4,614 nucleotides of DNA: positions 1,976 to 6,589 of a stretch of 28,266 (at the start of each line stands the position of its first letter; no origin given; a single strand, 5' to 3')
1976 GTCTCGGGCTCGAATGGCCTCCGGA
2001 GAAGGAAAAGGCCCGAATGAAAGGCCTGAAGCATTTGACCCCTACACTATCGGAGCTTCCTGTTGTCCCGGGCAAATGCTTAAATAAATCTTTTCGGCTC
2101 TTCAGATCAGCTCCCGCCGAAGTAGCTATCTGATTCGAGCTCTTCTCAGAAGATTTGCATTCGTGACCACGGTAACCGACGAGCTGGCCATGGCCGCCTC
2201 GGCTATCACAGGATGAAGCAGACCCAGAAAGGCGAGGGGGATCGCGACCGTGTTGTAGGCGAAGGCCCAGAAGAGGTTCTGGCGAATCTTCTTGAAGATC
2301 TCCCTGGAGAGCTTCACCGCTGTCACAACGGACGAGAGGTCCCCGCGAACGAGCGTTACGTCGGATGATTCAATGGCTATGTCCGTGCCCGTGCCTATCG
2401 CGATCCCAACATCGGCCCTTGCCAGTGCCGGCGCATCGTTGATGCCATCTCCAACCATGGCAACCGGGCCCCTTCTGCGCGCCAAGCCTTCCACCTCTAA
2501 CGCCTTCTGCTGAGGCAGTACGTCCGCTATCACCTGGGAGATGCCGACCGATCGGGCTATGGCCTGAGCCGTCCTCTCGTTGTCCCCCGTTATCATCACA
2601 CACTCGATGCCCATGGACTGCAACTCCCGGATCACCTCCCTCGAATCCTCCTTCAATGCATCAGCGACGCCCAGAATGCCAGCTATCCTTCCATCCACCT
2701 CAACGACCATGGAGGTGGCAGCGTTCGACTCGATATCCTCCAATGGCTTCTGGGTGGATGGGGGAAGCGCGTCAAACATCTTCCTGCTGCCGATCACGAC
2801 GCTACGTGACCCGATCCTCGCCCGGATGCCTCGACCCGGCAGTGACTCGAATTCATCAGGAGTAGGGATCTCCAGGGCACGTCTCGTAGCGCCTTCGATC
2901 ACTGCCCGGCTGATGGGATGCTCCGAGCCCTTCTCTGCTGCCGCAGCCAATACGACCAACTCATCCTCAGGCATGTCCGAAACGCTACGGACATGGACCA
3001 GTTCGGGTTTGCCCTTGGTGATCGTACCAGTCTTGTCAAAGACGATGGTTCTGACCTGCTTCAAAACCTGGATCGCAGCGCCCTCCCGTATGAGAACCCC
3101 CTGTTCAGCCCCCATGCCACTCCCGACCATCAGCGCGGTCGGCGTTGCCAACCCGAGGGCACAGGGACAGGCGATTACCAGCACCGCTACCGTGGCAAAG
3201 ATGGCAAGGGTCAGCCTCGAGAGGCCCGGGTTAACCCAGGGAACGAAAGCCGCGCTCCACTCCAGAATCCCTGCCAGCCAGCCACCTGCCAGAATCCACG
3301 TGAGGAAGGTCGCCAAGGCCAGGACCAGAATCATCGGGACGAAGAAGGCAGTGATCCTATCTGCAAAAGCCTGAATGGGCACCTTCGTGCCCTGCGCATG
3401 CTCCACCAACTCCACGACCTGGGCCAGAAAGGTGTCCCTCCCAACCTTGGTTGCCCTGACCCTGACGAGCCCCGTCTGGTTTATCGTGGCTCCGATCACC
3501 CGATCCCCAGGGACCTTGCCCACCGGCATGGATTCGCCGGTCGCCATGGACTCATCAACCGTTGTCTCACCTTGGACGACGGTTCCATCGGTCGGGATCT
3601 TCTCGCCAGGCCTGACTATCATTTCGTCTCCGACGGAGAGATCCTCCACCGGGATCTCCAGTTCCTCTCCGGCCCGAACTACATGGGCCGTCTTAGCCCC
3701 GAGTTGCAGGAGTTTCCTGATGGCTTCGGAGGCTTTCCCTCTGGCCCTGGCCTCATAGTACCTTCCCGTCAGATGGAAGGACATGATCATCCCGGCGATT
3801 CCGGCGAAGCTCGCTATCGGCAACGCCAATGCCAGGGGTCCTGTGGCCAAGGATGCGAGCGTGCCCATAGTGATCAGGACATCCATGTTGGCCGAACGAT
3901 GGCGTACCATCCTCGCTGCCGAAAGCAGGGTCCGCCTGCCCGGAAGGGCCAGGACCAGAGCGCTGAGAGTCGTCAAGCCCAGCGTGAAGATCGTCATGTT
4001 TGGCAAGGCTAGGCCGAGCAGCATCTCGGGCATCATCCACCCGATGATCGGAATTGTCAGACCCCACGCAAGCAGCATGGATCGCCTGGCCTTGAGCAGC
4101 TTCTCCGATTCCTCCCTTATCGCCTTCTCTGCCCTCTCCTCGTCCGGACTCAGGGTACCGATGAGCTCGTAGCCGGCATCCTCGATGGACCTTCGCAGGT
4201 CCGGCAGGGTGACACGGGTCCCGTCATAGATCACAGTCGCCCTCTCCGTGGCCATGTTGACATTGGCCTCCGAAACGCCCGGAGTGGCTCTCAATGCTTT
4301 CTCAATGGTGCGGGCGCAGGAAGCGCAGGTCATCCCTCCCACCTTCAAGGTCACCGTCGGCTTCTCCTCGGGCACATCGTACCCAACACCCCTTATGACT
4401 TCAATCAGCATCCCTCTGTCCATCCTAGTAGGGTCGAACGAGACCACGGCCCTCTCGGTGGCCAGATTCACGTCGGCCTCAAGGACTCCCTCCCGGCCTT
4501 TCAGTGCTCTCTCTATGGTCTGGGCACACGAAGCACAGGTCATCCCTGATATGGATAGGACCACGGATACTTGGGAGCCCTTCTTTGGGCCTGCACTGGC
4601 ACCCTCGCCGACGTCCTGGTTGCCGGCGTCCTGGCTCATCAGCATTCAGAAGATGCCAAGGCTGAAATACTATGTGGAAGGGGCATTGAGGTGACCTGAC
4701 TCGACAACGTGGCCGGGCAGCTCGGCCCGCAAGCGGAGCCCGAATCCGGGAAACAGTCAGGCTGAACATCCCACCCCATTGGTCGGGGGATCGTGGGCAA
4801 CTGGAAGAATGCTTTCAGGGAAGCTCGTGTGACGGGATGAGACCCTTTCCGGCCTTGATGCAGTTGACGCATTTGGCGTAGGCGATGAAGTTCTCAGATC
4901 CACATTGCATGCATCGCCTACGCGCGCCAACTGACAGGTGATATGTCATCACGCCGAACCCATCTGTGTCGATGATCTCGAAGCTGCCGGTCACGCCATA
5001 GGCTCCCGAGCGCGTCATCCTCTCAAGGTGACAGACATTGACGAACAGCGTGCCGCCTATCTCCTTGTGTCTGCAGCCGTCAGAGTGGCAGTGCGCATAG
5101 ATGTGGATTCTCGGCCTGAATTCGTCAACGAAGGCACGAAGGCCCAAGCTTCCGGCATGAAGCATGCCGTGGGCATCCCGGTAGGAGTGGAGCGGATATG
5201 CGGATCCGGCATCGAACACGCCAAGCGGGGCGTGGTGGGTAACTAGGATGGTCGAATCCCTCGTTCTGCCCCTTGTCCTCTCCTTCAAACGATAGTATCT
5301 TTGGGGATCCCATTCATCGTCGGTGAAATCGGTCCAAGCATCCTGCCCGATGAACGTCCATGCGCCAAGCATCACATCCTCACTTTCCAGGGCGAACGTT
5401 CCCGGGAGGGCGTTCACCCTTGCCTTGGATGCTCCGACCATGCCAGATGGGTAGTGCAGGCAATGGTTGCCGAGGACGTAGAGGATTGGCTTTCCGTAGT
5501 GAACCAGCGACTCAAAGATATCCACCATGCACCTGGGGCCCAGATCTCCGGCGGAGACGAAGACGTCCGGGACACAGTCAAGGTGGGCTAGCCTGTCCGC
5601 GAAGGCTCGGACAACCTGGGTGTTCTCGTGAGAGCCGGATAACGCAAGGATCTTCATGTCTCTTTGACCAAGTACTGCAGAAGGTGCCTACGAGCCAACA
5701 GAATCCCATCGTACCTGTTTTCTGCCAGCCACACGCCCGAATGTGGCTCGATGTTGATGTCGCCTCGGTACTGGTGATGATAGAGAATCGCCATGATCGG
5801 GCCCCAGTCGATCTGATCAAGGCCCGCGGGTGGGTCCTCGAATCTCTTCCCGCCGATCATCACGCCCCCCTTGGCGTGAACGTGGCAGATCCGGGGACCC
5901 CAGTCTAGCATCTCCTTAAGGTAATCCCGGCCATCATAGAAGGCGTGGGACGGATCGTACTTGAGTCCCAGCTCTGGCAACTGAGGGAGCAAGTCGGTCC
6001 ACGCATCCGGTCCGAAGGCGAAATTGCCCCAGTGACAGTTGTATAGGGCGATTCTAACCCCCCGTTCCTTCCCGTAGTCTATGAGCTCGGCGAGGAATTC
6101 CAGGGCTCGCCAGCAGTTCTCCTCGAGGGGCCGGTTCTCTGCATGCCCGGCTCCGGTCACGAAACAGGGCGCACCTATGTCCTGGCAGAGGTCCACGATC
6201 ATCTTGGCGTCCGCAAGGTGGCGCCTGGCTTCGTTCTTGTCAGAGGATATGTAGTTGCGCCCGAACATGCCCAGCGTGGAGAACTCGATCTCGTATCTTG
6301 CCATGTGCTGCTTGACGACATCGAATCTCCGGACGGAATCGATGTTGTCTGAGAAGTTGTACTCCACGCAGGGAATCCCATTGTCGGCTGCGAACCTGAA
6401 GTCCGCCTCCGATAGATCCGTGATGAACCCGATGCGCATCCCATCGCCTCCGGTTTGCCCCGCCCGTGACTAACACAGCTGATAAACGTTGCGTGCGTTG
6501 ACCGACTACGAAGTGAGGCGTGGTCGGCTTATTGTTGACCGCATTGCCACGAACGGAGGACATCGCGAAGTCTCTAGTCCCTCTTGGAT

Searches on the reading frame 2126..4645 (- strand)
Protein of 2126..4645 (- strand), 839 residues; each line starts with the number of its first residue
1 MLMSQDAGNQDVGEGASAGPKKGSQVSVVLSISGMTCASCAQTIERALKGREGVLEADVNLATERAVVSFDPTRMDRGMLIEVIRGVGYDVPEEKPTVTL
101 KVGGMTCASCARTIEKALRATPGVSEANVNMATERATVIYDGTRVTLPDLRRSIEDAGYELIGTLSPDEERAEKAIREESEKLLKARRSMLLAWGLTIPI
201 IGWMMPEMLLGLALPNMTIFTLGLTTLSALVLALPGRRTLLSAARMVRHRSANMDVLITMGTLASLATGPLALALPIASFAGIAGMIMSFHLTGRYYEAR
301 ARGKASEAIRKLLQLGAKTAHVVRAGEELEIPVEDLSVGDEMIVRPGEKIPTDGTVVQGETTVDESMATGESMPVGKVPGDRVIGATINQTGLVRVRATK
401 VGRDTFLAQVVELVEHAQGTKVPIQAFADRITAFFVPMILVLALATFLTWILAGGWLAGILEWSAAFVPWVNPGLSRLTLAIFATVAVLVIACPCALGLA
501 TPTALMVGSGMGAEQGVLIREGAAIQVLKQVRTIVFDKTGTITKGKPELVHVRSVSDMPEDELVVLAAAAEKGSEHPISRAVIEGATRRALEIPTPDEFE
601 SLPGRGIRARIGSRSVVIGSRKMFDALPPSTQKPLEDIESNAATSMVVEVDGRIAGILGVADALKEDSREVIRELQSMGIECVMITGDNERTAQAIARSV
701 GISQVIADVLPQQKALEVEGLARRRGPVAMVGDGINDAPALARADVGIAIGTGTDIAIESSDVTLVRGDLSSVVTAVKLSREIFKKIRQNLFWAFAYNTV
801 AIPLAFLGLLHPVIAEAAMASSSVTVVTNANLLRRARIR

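Call 10: search_protein_families(library=pfam, proteins=[window:2126-4645:-])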
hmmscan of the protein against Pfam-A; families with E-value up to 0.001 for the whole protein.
window:2126-4645:- (839 aa): 6 families
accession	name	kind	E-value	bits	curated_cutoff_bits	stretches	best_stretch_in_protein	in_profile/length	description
PF00122.25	E1-E2_ATPase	-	6.8e-55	185.8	28.1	1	316-513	3-179/181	E1-E2 ATPase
PF00403.32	HMA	-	5.2e-39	132.9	24.8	2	99-160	1-62/62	Heavy-metal-associated domain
PF00702.32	Hydrolase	-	2.8e-34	119.6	26.4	1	531-745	1-191/191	haloacid dehalogenase-like hydrolase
PF19803.4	DUF6286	-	1.8e-05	25.6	35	0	103-170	33-100/108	Family of unknown function (DUF6286)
PF08282.18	Hydrolase_3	-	4.2e-05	23.8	20.9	0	728-765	206-243/255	haloacid dehalogenase-like hydrolase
PF12710.13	HAD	-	0.00012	23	27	0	663-741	85-188/189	haloacid dehalogenase-like hydrolase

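Call 36: find_encoding_contigs(protein=window:2126-4645:-, flank=3000, max_places=4)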
Protein window:2126-4645:- (839 aa): no gene with exactly this product is on record in the collection.

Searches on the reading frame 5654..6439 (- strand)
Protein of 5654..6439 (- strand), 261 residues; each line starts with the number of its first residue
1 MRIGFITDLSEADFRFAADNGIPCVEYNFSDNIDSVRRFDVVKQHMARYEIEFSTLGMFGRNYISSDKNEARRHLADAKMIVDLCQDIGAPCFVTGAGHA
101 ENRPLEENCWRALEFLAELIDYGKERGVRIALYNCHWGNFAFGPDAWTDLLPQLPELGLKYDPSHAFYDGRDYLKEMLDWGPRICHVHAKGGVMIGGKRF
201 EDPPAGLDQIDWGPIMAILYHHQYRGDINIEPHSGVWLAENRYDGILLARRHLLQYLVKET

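Call 10: search_protein_families(library=pfam, proteins=[window:5654-6439:-])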
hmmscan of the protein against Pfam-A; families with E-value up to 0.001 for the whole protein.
window:5654-6439:- (261 aa): 1 family
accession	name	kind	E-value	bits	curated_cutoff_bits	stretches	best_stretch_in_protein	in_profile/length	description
PF01261.30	AP_endonuc_2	-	2.1e-28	100.1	31.1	1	14-233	1-230/249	Xylose isomerase-like TIM barrel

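Call 37: find_encoding_contigs(protein=window:5654-6439:-, flank=2000, max_places=3)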
Protein window:5654-6439:- (261 aa): 1 contig read that carries it; 1 place shown.
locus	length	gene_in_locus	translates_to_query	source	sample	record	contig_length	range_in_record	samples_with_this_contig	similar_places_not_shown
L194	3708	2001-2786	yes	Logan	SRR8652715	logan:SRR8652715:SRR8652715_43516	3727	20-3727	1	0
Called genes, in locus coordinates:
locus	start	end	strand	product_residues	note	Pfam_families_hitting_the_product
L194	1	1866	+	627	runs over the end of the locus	?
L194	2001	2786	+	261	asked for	PF01261:AP_endonuc_2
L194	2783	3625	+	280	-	PF00149:Metallophos (weak), PF12850:Metallophos_2 (weak)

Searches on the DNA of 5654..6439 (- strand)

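Call 45: search_rna_families(sources=[L119, L190, L135, L136, L055, L128, L194], threshold=gathering)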
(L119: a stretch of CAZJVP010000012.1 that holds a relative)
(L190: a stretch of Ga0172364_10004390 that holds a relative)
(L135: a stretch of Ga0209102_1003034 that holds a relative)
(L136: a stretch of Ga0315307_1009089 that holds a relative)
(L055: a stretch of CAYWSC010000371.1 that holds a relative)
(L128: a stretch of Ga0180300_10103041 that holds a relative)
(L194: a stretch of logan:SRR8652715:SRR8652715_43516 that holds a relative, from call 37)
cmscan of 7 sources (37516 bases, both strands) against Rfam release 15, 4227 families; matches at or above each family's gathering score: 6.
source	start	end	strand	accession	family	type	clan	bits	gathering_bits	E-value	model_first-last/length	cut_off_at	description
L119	7511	7617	+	RF00005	tRNA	Gene; tRNA;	CL00001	43.4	29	3.9e-06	1-71/71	no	tRNA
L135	5000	5106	-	RF00005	tRNA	Gene; tRNA;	CL00001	43.4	29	3.9e-06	1-71/71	no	tRNA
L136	1737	1843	+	RF00005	tRNA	Gene; tRNA;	CL00001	43.4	29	3.9e-06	1-71/71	no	tRNA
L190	804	910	-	RF00005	tRNA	Gene; tRNA;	CL00001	43.1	29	4.7e-06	1-71/71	no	tRNA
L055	25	137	-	RF00005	tRNA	Gene; tRNA;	CL00001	41.6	29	1.2e-05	1-71/71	no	tRNA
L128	457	569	+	RF00005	tRNA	Gene; tRNA;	CL00001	41.6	29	1.2e-05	1-71/71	no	tRNA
